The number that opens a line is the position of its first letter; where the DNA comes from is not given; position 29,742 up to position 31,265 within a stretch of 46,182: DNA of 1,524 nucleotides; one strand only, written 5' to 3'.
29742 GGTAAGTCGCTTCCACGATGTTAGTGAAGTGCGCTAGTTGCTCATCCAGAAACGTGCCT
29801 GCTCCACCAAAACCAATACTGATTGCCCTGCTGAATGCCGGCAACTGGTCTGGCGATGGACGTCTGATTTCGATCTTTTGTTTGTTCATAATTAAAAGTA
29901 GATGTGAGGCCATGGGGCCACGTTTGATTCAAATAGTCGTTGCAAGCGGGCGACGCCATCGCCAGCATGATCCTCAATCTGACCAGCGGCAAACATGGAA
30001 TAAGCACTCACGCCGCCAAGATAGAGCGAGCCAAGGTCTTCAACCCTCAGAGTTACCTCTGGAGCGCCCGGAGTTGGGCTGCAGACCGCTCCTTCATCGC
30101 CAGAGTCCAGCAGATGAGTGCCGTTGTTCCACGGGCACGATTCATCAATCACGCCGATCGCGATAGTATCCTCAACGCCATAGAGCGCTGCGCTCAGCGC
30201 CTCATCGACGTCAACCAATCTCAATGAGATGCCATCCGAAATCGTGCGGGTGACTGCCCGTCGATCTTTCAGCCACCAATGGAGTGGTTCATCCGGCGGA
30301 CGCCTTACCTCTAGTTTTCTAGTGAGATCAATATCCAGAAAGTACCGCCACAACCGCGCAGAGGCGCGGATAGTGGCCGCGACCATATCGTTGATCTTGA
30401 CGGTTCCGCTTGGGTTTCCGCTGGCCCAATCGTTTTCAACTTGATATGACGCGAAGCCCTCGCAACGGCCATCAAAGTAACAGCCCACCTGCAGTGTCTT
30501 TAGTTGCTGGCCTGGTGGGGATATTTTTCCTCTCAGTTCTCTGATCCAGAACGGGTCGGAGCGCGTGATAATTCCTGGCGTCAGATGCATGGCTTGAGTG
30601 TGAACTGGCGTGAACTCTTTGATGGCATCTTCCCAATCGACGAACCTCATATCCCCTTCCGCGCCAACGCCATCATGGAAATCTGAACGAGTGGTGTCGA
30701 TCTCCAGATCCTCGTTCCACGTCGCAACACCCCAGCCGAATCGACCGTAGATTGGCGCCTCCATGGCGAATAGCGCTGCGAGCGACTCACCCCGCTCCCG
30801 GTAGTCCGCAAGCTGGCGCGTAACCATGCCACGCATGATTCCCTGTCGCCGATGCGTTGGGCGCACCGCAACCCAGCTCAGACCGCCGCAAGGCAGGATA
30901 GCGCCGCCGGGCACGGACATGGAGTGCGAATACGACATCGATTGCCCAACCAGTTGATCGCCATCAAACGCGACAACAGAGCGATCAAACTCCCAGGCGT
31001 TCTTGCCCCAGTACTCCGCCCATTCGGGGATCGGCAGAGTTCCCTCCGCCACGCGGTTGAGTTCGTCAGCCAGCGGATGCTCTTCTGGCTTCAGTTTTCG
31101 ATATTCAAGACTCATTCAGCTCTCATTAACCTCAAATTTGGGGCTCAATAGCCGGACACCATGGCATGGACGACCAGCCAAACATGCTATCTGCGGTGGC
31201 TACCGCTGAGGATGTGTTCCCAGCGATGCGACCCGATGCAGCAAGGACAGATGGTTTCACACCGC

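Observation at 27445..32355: Four tandem, translationally coupled Eis-like acetyltransferase paralogues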

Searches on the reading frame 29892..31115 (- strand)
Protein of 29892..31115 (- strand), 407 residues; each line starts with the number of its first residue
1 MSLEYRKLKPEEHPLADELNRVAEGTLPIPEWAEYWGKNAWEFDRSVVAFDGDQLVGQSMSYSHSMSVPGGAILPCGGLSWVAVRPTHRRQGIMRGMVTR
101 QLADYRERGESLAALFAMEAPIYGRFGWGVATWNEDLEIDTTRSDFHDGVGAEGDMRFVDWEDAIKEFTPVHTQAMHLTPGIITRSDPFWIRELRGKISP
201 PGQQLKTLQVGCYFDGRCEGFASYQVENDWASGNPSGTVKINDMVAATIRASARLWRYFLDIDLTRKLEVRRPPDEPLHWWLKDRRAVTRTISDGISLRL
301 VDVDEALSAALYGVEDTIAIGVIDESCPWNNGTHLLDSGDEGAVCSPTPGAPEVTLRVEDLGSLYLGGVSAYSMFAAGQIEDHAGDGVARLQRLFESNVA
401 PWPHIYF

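Call 3: search_protein_families(library=pfam, proteins=[window:29892-31115:-])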
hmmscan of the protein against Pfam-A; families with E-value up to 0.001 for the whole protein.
window:29892-31115:- (407 aa): 5 families
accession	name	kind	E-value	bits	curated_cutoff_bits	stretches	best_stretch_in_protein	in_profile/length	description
PF13527.13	Acetyltransf_9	-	8.2e-32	110.3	25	1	5-131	2-127/127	Acetyltransferase (GNAT) domain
PF17668.7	Acetyltransf_17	-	2.6e-18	67.2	25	1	181-294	1-108/114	Acetyltransferase (GNAT) domain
PF13530.11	SCP2_2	-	3.1e-16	60.3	23.2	1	303-402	1-103/105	Sterol carrier protein domain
PF00583.31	Acetyltransf_1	-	4.3e-05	24.2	20.7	1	34-110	23-93/116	Acetyltransferase (GNAT) family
PF13508.13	Acetyltransf_7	-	0.00036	21.3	27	1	47-127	6-81/84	Acetyltransferase (GNAT) domain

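Call 4: search_protein_families(library=ncbifam, proteins=[window:29892-31115:-])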
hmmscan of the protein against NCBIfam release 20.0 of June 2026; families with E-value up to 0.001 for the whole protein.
window:29892-31115:- (407 aa): 6 families
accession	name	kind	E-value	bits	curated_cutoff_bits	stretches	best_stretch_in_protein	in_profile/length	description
NF002367.0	PRK01346.1-4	subfamily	2.4e-100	336.4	259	1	30-406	32-410/411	hypothetical protein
NF002369.0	PRK01346.1-6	equivalog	1.9e-72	244.7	463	1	54-405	82-432/434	hypothetical protein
NF002368.0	PRK01346.1-5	equivalog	2.5e-67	227.4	576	1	10-399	14-394/402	enhanced intracellular survival protein Eis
NF002366.0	PRK01346.1-3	equivalog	8e-55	186.1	624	1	39-407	41-405/405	hypothetical protein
NF002364.0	PRK01346.1-1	equivalog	9.7e-44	150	701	1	44-399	49-400/408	enhanced intracellular survival protein Eis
NF002365.0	PRK01346.1-2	subfamily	1.6e-35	122.8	788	1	54-402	63-407/412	hypothetical protein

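Call 22: find_related_loci(query=A2, collection=metagenome_contigs, flank=10000)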
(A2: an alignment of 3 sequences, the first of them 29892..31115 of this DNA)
Query A2 (407 aa) in metagenome_contigs; peptide patterns used: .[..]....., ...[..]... (x = any residue, [..] = any of these).
149 stretches matched a pattern; 1 encode a relative of the query (tblastn E <= 1e-3); 1 distinct loci.
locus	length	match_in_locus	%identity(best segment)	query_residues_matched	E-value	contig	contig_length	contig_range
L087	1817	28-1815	78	1-407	0e+0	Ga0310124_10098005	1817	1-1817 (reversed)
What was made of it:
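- Tried and rejected: Metagenome-contig scan anchored on eisB: it returned one 1.8-kb locus and was of no use (call 22).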

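Call 23: find_homologous_proteins(query=window:29892-31115:-, max_evalue=1e-60)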
Query window:29892-31115:- (407 aa): 202 proteins with E <= 1e-60 among 8000 candidates; the best 120 are listed.
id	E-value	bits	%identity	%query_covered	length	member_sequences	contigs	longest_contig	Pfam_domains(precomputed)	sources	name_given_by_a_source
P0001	1.5e-279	945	99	100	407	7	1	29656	PF13530.12,PF13527.14,PF17668.8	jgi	-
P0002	1.4e-228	777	79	100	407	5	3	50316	PF13530.12,PF13527.14,PF17668.8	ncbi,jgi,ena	-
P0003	7.6e-223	758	77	100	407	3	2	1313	PF13530.12,PF13527.14,PF17668.8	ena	-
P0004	2.0e-206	704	71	100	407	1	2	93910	PF13530.12,PF13527.14,PF17668.8,PF00583.32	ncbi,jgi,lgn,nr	ncbi:MAG: GNAT family N-acetyltransferase [Chloroflexi bacterium]|nr:GNAT family N-acetyltransferase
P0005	7.8e-143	495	81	63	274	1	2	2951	PF13527.14,PF00583.32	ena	-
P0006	7.5e-134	465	52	100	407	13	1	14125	PF13530.12,PF13508.14,PF13527.14,PF17668.8,PF00583.32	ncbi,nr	ncbi:MAG: GNAT family N-acetyltransferase [Chloroflexi bacterium]|nr:GNAT family N-acetyltransferase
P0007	3.8e-132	460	52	100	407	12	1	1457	PF13530.12,PF13508.14,PF13527.14,PF17668.8,PF00583.32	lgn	-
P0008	1.7e-131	457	52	100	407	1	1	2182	PF13530.12,PF13527.14,PF17668.8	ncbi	-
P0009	3.1e-131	457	51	100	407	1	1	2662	PF13530.12,PF13508.14,PF13527.14,PF17668.8,PF00583.32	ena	-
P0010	3.0e-125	437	51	100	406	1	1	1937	PF13530.12,PF13527.14,PF17668.8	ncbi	-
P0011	1.5e-91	326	49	77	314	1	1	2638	PF13530.12,PF13527.14,PF17668.8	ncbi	-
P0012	2.2e-78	282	38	100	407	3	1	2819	PF13530.12,PF13527.14,PF17668.8,PF00583.32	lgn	-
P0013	3.1e-78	282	41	91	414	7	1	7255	PF13530.12,PF13527.14,PF17668.8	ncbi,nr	ncbi:MAG: GNAT family N-acetyltransferase [Chloroflexi bacterium]|nr:GNAT family N-acetyltransferase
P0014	1.8e-77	279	37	100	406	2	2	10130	PF13530.12,PF13527.14,PF17668.8,PF00583.32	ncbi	ncbi:MAG: GNAT family N-acetyltransferase [Acidimicrobiia bacterium]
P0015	2.3e-75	272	43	85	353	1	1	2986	PF13530.12,PF13527.14,PF17668.8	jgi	jgi:predicted acetyltransferase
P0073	2.3e-66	243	36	90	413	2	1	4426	PF13530.12,PF13508.14,PF13527.14,PF17668.8,PF00583.32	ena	-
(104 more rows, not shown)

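Call 24: find_encoding_contigs(protein=P0002, flank=6000, max_places=4)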
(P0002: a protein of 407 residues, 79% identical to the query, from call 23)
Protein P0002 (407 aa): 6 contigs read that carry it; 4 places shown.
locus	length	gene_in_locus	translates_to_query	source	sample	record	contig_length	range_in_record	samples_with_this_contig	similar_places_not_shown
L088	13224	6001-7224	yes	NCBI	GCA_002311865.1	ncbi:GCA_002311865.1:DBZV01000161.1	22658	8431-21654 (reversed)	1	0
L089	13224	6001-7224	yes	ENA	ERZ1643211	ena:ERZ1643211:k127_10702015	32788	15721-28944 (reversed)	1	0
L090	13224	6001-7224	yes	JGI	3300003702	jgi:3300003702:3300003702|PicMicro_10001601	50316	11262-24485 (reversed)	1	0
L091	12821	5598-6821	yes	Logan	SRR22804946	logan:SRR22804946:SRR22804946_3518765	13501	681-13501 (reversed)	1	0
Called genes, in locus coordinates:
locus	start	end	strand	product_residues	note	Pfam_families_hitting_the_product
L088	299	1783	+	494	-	PF00083:Sugar_tr, PF05977:MFS_3 (weak), PF07690:MFS_1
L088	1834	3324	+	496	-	PF07690:MFS_1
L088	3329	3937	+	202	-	PF13420:Acetyltransf_4, PF00583:Acetyltransf_1, PF13508:Acetyltransf_7 (weak)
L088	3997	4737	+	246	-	PF16867:DMSP_lyase (faint), PF00190:Cupin_1 (weak), PF07883:Cupin_2, PF02311:AraC_binding (weak), PF05899:Cupin_3 (faint), PF07883:Cupin_2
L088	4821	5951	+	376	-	PF00583:Acetyltransf_1 (faint), PF13527:Acetyltransf_9, PF17668:Acetyltransf_17, PF13530:SCP2_2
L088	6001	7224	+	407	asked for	PF13527:Acetyltransf_9, PF17668:Acetyltransf_17, PF13530:SCP2_2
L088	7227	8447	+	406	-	PF13527:Acetyltransf_9, PF00583:Acetyltransf_1 (weak), PF13508:Acetyltransf_7 (weak), PF17668:Acetyltransf_17, PF13530:SCP2_2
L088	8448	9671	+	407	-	PF00583:Acetyltransf_1, PF13527:Acetyltransf_9, PF13508:Acetyltransf_7 (faint), PF17668:Acetyltransf_17, PF13530:SCP2_2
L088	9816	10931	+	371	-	-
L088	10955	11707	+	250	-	PF00072:Response_reg, PF00486:Trans_reg_C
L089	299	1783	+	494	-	PF00083:Sugar_tr, PF05977:MFS_3 (faint), PF07690:MFS_1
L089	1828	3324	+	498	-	PF07690:MFS_1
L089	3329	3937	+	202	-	PF13420:Acetyltransf_4, PF00583:Acetyltransf_1, PF13508:Acetyltransf_7 (weak)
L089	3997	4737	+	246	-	PF16867:DMSP_lyase (faint), PF00190:Cupin_1 (weak), PF07883:Cupin_2, PF02311:AraC_binding (weak), PF05899:Cupin_3 (faint), PF07883:Cupin_2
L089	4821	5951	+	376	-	PF00583:Acetyltransf_1 (faint), PF13527:Acetyltransf_9, PF17668:Acetyltransf_17, PF13530:SCP2_2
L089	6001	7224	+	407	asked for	PF13527:Acetyltransf_9, PF17668:Acetyltransf_17, PF13530:SCP2_2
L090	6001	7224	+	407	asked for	PF13527:Acetyltransf_9, PF17668:Acetyltransf_17, PF13530:SCP2_2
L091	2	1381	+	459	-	?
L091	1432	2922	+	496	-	PF07690:MFS_1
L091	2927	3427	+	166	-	PF13420:Acetyltransf_4, PF00583:Acetyltransf_1, PF13508:Acetyltransf_7 (weak)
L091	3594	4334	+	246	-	PF16867:DMSP_lyase (faint), PF00190:Cupin_1 (weak), PF07883:Cupin_2, PF02311:AraC_binding (weak), PF05899:Cupin_3 (faint), PF07883:Cupin_2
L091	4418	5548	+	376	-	PF00583:Acetyltransf_1 (faint), PF13527:Acetyltransf_9, PF17668:Acetyltransf_17, PF13530:SCP2_2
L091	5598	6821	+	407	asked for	PF13527:Acetyltransf_9, PF17668:Acetyltransf_17, PF13530:SCP2_2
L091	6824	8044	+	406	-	PF13527:Acetyltransf_9, PF00583:Acetyltransf_1 (weak), PF13508:Acetyltransf_7 (weak), PF17668:Acetyltransf_17, PF13530:SCP2_2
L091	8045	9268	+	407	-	PF00583:Acetyltransf_1, PF13527:Acetyltransf_9, PF13508:Acetyltransf_7 (faint), PF17668:Acetyltransf_17, PF13530:SCP2_2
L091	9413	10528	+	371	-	-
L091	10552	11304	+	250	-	PF00072:Response_reg, PF00486:Trans_reg_C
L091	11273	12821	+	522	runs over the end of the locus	PF00672:HAMP, PF00512:HisKA, PF02518:HATPase_c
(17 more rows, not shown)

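Call 25: find_encoding_contigs(protein=P0006, flank=8000, max_places=4)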
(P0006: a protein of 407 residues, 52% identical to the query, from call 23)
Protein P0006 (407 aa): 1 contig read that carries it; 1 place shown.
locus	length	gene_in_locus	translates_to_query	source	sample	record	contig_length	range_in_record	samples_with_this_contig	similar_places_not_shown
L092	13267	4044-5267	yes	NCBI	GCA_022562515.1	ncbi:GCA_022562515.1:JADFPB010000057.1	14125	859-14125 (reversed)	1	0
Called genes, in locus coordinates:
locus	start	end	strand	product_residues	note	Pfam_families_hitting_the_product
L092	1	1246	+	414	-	PF07690:MFS_1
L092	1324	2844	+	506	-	PF00083:Sugar_tr (faint), PF05977:MFS_3 (weak), PF07690:MFS_1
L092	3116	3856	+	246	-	PF00190:Cupin_1 (faint), PF07883:Cupin_2, PF02311:AraC_binding (weak), PF05899:Cupin_3 (faint), PF07883:Cupin_2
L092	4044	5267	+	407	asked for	PF13527:Acetyltransf_9, PF00583:Acetyltransf_1 (faint), PF13508:Acetyltransf_7 (faint), PF17668:Acetyltransf_17, PF13530:SCP2_2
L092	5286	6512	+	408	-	PF00583:Acetyltransf_1 (faint), PF13527:Acetyltransf_9, PF17668:Acetyltransf_17, PF13530:SCP2_2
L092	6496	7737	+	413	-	PF00583:Acetyltransf_1 (weak), PF13527:Acetyltransf_9, PF13508:Acetyltransf_7 (weak), PF17668:Acetyltransf_17, PF13530:SCP2_2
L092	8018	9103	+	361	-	-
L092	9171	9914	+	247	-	PF00072:Response_reg, PF00486:Trans_reg_C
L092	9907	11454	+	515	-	PF00672:HAMP, PF00512:HisKA, PF02518:HATPase_c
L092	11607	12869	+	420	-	PF01979:Amidohydro_1, PF07969:Amidohydro_3 (weak)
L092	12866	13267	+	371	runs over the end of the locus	PF00890:FAD_binding_2 (weak), PF01134:GIDA (faint), PF01266:DAO, PF07992:Pyr_redox_2 (faint), PF13450:NAD_binding_8 (weak)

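Call 39: search_protein_families(library=ncbifam, proteins=[L088:3329-3937:+], max_evalue=0.00001)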
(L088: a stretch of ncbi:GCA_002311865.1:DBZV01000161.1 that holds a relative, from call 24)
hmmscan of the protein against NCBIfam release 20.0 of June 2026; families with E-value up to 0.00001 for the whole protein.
L088:3329-3937:+ (202 aa): 3 families
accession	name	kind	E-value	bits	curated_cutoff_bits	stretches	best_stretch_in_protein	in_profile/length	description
NF040504.1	resist_ArsN1b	equivalog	2.3e-55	186.8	210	1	9-167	1-159/159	arsinothricin resistance N-acetyltransferase ArsN1 family B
NF040502.1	PPT_acetyltrans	equivalog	1.2e-35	122.8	300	1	6-178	7-180/183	phosphinothricin N-acetyltransferase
NF040503.1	resist_ArsN1a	equivalog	1.8e-21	76.6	170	1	9-160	1-152/159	arsinothricin resistance N-acetyltransferase ArsN1 family A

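Call 60: find_encoding_contigs(protein=P0073, flank=5000, max_places=2)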
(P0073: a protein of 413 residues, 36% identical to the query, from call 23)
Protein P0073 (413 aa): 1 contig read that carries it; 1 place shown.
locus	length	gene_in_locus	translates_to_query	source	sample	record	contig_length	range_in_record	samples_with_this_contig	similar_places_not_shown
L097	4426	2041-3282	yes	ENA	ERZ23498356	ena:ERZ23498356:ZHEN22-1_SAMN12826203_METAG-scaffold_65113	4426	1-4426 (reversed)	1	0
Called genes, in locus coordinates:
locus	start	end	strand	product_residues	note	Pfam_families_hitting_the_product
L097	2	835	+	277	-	?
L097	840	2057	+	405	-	PF13527:Acetyltransf_9, PF17668:Acetyltransf_17, PF13530:SCP2_2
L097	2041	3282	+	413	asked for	PF00583:Acetyltransf_1 (weak), PF13527:Acetyltransf_9, PF13508:Acetyltransf_7 (weak), PF17668:Acetyltransf_17, PF13530:SCP2_2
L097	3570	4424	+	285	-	?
